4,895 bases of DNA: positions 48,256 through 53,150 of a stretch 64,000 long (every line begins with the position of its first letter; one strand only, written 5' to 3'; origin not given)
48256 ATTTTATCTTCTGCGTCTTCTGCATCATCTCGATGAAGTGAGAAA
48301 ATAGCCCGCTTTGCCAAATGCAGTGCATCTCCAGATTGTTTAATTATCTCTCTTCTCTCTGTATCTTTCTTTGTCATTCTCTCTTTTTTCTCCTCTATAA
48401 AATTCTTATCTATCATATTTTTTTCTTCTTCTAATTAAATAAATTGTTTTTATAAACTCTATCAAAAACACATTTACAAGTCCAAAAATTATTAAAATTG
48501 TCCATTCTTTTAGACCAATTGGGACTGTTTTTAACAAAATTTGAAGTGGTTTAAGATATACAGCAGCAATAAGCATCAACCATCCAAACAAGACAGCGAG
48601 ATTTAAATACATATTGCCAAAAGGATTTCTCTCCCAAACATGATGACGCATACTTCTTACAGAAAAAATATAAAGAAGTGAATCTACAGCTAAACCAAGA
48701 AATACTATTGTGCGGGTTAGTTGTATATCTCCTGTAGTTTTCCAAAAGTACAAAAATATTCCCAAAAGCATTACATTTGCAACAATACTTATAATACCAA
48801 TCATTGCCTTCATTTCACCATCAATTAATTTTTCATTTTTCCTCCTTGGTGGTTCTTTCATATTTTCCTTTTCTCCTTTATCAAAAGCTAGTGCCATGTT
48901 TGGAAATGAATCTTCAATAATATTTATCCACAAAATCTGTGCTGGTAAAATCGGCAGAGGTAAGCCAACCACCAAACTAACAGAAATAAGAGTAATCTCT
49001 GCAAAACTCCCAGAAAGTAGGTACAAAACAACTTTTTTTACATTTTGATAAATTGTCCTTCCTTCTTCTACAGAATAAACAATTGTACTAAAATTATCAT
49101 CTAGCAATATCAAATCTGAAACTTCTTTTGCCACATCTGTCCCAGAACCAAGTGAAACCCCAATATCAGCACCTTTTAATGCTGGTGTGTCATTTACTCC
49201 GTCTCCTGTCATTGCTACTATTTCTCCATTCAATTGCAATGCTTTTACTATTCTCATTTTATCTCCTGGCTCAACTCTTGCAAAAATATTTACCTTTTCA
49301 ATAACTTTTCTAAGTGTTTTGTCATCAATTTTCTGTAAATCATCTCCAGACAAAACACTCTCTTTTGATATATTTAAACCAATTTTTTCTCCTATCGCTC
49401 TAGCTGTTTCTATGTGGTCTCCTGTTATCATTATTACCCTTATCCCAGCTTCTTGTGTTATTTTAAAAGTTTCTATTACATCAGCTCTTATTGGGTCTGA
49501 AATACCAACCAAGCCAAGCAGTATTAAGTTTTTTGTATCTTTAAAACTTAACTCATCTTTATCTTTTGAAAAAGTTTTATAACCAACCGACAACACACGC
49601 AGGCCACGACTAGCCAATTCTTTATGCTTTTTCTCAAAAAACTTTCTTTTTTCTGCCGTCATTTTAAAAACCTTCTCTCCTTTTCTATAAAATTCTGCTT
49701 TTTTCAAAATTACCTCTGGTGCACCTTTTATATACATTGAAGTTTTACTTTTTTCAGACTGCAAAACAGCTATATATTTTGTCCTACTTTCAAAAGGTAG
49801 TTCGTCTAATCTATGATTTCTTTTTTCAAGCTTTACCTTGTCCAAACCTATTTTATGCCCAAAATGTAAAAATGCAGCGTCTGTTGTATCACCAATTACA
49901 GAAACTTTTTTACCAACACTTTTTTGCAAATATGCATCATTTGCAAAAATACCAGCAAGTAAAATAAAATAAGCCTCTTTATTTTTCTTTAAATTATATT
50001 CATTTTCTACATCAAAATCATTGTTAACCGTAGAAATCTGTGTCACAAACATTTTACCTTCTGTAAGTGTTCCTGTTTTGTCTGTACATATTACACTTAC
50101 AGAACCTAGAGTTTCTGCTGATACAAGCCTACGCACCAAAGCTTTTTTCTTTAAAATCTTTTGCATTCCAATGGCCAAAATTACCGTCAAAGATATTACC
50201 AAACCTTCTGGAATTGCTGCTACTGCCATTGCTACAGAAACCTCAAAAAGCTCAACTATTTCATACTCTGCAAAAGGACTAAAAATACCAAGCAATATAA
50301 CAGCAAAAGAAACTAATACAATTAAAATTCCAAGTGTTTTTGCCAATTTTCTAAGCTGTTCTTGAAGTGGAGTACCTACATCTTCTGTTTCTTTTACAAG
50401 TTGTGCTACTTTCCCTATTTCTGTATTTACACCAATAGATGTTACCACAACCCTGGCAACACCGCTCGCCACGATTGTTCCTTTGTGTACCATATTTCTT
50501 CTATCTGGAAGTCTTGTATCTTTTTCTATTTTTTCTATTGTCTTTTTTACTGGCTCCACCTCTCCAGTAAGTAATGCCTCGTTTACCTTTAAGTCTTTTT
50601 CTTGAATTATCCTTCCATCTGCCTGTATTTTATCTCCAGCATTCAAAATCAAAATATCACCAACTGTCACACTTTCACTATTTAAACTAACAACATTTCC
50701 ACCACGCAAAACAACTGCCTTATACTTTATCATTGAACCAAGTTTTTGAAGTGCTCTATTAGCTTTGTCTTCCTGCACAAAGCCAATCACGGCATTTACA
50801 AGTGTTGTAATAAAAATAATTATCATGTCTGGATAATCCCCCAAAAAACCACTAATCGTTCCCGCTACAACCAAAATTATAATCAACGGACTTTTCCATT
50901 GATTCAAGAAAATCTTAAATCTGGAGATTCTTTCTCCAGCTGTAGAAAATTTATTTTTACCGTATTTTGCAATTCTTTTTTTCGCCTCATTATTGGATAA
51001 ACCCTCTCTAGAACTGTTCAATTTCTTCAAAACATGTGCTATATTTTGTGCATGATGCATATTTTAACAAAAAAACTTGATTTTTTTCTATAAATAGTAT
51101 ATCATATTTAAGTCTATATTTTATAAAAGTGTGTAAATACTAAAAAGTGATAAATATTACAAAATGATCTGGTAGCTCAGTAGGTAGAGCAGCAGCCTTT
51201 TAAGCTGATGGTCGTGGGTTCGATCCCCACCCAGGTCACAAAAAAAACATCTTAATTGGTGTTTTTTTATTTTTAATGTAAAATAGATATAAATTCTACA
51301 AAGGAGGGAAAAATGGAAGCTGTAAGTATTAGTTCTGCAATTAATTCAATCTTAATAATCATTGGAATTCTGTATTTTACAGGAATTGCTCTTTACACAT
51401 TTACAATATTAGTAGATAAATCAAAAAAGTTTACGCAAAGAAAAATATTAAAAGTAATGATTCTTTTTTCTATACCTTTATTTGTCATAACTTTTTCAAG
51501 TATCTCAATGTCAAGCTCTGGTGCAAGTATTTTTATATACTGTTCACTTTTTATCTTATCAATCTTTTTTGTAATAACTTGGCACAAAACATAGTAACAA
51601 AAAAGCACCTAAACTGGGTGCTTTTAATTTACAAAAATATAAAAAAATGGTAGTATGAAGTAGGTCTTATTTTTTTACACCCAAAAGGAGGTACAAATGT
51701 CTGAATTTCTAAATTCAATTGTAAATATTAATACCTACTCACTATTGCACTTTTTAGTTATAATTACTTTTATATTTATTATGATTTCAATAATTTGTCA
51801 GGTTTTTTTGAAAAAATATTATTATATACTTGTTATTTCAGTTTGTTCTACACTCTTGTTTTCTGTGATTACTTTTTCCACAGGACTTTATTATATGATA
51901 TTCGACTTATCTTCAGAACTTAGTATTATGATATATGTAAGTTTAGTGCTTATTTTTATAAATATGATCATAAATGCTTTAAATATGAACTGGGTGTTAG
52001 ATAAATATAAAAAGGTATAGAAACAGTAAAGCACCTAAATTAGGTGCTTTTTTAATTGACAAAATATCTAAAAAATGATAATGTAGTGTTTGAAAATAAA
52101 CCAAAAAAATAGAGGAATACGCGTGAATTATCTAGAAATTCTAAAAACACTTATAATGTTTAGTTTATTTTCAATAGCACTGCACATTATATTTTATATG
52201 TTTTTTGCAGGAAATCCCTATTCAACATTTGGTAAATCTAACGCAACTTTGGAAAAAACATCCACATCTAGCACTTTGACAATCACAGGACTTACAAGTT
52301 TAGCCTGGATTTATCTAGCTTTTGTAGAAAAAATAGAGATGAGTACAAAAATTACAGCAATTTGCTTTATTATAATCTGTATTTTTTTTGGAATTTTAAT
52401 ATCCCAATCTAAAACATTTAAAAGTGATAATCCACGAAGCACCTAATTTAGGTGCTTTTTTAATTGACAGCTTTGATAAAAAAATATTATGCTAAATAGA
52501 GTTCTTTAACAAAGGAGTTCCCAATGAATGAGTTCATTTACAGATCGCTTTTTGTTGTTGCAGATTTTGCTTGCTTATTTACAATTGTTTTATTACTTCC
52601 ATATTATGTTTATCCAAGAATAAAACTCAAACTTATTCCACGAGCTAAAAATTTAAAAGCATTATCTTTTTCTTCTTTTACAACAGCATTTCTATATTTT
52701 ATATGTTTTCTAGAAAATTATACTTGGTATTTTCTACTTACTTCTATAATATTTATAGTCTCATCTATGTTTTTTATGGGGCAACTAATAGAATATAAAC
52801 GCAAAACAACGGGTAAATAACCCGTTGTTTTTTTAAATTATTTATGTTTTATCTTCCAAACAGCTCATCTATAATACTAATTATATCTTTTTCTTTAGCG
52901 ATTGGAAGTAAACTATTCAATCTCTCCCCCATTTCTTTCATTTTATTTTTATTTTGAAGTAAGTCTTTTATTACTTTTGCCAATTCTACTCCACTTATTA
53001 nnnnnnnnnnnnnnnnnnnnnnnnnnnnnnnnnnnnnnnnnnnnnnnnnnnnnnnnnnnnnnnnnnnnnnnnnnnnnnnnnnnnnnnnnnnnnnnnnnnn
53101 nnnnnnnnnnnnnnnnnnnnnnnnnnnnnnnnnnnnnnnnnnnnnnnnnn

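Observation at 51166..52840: Four tandem small-membrane-protein cassettes behind tRNA-Lys, each with its own promoter and a near-identical terminator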

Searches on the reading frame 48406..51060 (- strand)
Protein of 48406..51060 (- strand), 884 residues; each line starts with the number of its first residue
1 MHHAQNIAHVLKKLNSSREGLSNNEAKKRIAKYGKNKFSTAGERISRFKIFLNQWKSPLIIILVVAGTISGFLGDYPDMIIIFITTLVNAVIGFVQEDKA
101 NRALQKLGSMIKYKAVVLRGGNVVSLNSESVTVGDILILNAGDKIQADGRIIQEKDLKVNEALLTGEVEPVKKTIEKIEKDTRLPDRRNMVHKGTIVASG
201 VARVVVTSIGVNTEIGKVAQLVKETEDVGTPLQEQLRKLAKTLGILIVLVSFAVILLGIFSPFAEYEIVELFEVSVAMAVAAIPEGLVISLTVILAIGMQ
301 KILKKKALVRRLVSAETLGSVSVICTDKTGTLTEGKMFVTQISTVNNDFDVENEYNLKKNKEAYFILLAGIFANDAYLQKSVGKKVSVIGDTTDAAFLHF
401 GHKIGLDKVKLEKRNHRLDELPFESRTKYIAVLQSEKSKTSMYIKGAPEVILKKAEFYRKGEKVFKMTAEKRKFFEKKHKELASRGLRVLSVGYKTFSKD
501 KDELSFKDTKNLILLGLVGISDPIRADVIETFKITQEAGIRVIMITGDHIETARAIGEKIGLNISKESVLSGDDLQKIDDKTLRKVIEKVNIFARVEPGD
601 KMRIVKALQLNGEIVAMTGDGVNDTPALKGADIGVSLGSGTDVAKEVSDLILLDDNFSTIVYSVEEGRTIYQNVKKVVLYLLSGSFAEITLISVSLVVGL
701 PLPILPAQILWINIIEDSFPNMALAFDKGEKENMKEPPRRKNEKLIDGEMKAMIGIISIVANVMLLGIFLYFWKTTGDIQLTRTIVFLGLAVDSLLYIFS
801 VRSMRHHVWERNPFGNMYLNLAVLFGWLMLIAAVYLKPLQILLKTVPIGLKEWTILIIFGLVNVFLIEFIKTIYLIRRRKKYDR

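Call 10: search_protein_families(library=pfam, proteins=[window:48406-51060:-], max_evalue=1)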
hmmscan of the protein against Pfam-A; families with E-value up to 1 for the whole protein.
window:48406-51060:- (884 aa): 7 families
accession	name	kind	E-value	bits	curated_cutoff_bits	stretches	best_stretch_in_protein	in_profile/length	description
PF00122.25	E1-E2_ATPase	-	1.8e-45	155.1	28.1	1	110-305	2-181/181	E1-E2 ATPase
PF00689.26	Cation_ATPase_C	-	3.3e-41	141.4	27.3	1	701-872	1-174/175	Cation transporting ATPase, C-terminus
PF00702.32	Hydrolase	-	3.4e-19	70.4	26.4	1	322-632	2-191/191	haloacid dehalogenase-like hydrolase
PF13246.12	Cation_ATPase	-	1.7e-16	60.4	21.7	1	372-456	2-89/91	Cation transport ATPase (P-type)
PF00690.31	Cation_ATPase_N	-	1.8e-16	59.9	20.4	1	3-70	2-69/69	Cation transporter/ATPase, N-terminus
PF08282.18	Hydrolase_3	-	5.1e-06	26.8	20.9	1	604-658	195-249/255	haloacid dehalogenase-like hydrolase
PF12710.13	HAD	-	0.033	15.1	27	1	528-629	90-189/189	haloacid dehalogenase-like hydrolase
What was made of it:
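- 48406..51060 (-): Left flank, not part of the array: P-type cation ATPase, divergent from tRNA-Lys. Pfam E1-E2_ATPase 1.8e-45 and Cation_ATPase_N/C (call 10).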

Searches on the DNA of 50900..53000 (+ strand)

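Call 53: search_rna_families(source=window, start=50900, end=53000, threshold=evalue, max_evalue=1)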
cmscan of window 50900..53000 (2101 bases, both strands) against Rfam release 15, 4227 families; matches with E-value up to 1: 6.
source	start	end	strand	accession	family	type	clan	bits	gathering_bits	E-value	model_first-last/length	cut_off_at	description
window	51166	51238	+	RF00005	tRNA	Gene; tRNA;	CL00001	69.6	29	1.3e-14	1-71/71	no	tRNA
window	52000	52056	+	RF01859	Phe_leader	Cis-reg; leader;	-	26.9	55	0.092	1-125/125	no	Phenylalanine leader peptide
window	51597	51712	-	RF02449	ncr1015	Gene; sRNA;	-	25.1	60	0.99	1-121/121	no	Bacillus sRNA ncr1015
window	52335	52443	-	RF02315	TtnuHACA8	Gene; snRNA; snoRNA; HACA-box;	-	23.7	50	0.91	1-130/130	no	Tetrahymena snoRNA TtnuHACA8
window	52411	52464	+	RF01859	Phe_leader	Cis-reg; leader;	-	22.8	55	0.77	1-125/125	no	Phenylalanine leader peptide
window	51548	51626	-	RF02527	SSRC38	Gene; sRNA;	-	22.2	80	0.45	1-166/166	no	Streptococcus sRNA SSRC38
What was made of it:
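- Tried and rejected: Rfam at E up to 1 gave only the tRNA, plus sub-threshold noise caused by the hairpins (call 53).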

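Call 89: search_dna_similar(query=window:51240-52850:+, collection=plasmids, mode=distant, max_evalue=0.001, max_rows=5)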
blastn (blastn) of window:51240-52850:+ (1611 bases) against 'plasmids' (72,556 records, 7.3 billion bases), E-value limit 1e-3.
No match.

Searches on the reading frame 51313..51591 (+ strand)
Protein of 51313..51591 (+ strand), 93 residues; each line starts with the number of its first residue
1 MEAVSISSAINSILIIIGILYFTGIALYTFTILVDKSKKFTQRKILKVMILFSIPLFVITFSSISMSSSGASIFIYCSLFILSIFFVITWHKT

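Call 10: search_protein_families(library=pfam, proteins=[window:51313-51591:+], max_evalue=1)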
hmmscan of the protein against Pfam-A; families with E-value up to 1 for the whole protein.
window:51313-51591:+ (93 aa): 1 family
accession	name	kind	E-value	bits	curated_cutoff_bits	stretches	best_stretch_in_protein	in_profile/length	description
PF13139.11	DUF3981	-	0.23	12.3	25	1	11-58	28-76/115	Domain of unknown function (DUF3981)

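Call 11: search_protein_families(library=phrogs, proteins=[window:51313-51591:+], max_evalue=1)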
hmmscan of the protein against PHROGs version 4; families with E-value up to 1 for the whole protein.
window:51313-51591:+ (93 aa): 2 families
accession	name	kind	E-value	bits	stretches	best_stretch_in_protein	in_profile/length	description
phrog_4804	-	unknown function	0.25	12.4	1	14-65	2-47/81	-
phrog_6214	-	unknown function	0.76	10.9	1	12-63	2-53/69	-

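Call 12: search_protein_families(library=padloc, proteins=[window:51313-51591:+], max_evalue=1)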
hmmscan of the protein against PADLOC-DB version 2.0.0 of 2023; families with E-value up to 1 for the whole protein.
window:51313-51591:+ (93 aa): 0 families

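Call 37: find_homologous_proteins(query=A1, max_evalue=0.1)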
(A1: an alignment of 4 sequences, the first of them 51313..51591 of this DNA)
Query A1 (4 sequences) (93 aa, profile of the alignment): 4 proteins with E <= 0.1 among 666 candidates.
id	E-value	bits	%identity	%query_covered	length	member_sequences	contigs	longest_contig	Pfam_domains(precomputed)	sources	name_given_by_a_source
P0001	9.3e-32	127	55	12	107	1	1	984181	-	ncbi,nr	ncbi:MAG: hypothetical protein L3J07_01905 [Candidatus Magasanikbacteria bacterium]|nr:hypothetical 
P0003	4.6e-27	112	58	13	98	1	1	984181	-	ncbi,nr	ncbi:MAG: hypothetical protein L3J07_01910 [Candidatus Magasanikbacteria bacterium]|nr:hypothetical 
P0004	1.6e-26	110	100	100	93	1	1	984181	-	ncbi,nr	ncbi:MAG: hypothetical protein L3J07_01895 [Candidatus Magasanikbacteria bacterium]|nr:hypothetical 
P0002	7.5e-13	67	52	24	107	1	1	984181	-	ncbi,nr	ncbi:MAG: hypothetical protein L3J07_01900 [Candidatus Magasanikbacteria bacterium]|nr:hypothetical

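Call 55: search_protein_families(library=ncbifam, proteins=[window:51313-51591:+], max_evalue=1)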
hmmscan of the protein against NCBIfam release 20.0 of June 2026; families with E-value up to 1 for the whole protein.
window:51313-51591:+ (93 aa): 1 family
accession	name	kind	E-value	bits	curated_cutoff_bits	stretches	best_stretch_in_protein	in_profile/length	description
NF047590.1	GlcsyltransPgfM2Strep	equivalog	0.21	9.7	1500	1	15-89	318-389/884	glycosyltransferase PgfM2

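Call 74: search_dna_similar(query=window:51313-51591:+, collection=phages, mode=protein, max_evalue=0.1, max_rows=5)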
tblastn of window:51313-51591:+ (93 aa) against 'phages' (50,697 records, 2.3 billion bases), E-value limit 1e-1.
No match.

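Call 77: find_encoding_contigs(protein=P0004, flank=5000, max_places=10)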
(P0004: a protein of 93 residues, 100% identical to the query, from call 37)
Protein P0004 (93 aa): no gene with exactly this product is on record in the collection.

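Call 88: find_related_loci(query=A9, collection=viral_contigs, flank=5000)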
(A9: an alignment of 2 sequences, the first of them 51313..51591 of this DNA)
Query A9 (93 aa) in viral_contigs; peptide patterns used: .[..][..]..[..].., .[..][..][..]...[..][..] (x = any residue, [..] = any of these).
148 stretches matched a pattern, but none encodes a relative of the query by tblastn (E <= 1e-3).

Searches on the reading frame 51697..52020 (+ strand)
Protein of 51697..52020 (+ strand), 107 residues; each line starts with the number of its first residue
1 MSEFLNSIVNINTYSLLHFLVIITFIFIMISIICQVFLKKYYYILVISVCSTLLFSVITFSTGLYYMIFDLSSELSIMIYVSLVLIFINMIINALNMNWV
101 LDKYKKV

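Call 10: search_protein_families(library=pfam, proteins=[window:51697-52017:+], max_evalue=1)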
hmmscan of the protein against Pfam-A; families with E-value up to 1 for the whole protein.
window:51697-52017:+ (107 aa): 0 families

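Call 11: search_protein_families(library=phrogs, proteins=[window:51697-52017:+], max_evalue=1)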
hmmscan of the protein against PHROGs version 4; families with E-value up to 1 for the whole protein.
window:51697-52017:+ (107 aa): 1 family
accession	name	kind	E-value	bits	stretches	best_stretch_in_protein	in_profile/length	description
phrog_9876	-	lysis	0.97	10.5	0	46-68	21-43/54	holin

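Call 12: search_protein_families(library=padloc, proteins=[window:51697-52017:+], max_evalue=1)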
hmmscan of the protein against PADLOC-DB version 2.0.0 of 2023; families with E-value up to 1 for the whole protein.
window:51697-52017:+ (107 aa): 0 families

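Call 15: find_encoding_contigs(protein=window:51697-52020:+, flank=6000, max_places=10)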
Protein window:51697-52020:+ (107 aa): no gene with exactly this product is on record in the collection.

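Call 24: find_homologous_proteins(query=window:51697-52017:+, max_evalue=0.01)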
Query seq(107 aa) (107 aa): 1 proteins with E <= 0.01 among 4 candidates.
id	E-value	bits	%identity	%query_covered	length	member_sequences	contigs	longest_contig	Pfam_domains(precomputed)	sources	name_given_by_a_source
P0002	3.3e-54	199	100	100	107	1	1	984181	-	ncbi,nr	ncbi:MAG: hypothetical protein L3J07_01900 [Candidatus Magasanikbacteria bacterium]|nr:hypothetical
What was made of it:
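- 51697..52020 (+): Gene B: 107 aa, 3 TM helices. Annotated L3J07_01900. Only a self-hit in the 5.8-billion-protein word-index search (call 24).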

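Call 55: search_protein_families(library=ncbifam, proteins=[window:51697-52017:+], max_evalue=1)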
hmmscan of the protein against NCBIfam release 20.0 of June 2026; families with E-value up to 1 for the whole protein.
window:51697-52017:+ (107 aa): 0 families

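Call 73: search_dna_similar(query=window:51697-52017:+, collection=phages, mode=protein, max_evalue=0.1, max_rows=5)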
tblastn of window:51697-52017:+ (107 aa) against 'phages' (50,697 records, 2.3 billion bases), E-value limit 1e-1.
No match.
